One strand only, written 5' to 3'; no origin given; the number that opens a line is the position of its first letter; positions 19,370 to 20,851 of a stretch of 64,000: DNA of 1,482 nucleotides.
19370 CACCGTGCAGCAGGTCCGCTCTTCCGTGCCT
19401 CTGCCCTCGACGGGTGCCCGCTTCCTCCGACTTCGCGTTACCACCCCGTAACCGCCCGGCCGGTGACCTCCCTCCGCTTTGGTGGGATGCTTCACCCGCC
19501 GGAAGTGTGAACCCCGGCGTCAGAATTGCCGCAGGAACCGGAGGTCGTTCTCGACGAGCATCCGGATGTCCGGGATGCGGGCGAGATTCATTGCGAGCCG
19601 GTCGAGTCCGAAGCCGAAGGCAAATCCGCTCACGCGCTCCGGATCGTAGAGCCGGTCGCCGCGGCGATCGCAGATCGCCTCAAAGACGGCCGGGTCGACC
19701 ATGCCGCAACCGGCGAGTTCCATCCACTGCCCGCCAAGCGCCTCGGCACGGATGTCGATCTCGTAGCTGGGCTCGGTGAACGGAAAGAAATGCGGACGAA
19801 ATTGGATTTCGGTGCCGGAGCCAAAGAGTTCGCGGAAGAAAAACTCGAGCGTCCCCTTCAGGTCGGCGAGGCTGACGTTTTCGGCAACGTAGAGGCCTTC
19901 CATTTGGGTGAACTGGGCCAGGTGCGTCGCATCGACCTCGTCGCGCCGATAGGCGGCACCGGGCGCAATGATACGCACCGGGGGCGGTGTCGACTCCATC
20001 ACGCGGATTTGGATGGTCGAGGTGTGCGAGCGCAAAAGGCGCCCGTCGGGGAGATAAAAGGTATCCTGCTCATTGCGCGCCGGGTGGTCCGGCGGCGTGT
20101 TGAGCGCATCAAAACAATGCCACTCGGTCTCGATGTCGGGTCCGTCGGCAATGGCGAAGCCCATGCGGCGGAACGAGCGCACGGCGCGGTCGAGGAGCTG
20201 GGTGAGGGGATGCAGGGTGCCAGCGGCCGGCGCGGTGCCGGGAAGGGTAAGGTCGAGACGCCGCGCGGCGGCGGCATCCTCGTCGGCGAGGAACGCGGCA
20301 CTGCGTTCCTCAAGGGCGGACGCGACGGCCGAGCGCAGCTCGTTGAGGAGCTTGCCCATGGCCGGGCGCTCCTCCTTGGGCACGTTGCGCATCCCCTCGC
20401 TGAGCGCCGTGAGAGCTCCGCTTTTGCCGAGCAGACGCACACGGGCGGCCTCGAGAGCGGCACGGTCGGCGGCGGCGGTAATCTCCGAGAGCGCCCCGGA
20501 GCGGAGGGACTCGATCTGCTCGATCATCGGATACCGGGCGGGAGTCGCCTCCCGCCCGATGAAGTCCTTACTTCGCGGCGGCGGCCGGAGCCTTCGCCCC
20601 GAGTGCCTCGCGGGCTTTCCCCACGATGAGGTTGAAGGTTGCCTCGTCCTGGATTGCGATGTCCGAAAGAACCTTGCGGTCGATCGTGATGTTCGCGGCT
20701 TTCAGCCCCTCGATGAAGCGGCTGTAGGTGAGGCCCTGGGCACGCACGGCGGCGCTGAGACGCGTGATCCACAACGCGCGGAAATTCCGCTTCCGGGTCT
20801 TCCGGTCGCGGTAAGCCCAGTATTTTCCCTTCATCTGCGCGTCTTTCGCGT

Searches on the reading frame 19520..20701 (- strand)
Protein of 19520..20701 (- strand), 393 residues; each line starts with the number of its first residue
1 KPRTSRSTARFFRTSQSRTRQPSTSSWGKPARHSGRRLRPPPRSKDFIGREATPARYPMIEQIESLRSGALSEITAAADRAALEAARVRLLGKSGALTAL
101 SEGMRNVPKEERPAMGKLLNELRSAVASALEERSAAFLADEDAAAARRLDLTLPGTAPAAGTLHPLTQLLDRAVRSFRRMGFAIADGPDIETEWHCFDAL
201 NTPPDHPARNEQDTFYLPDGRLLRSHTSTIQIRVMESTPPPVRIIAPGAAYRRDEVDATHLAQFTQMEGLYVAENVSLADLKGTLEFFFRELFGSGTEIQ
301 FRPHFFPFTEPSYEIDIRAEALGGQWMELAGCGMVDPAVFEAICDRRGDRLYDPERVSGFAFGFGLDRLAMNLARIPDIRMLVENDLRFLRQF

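Call 14: search_protein_families(library=pfam, proteins=[window:19520-20701:-], max_evalue=0.001)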
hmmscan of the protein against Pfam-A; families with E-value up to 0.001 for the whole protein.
window:19520-20701:- (393 aa): 2 families
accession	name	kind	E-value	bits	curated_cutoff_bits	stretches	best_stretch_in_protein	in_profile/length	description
PF01409.25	tRNA-synt_2d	-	1.4e-85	287.2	19.8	1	149-393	2-246/246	tRNA synthetases class II core domain (F)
PF02912.23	Phe_tRNA-synt_N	-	1.7e-20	73.2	22.3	1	79-144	2-67/69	Aminoacyl tRNA synthetase class II, N-terminal domain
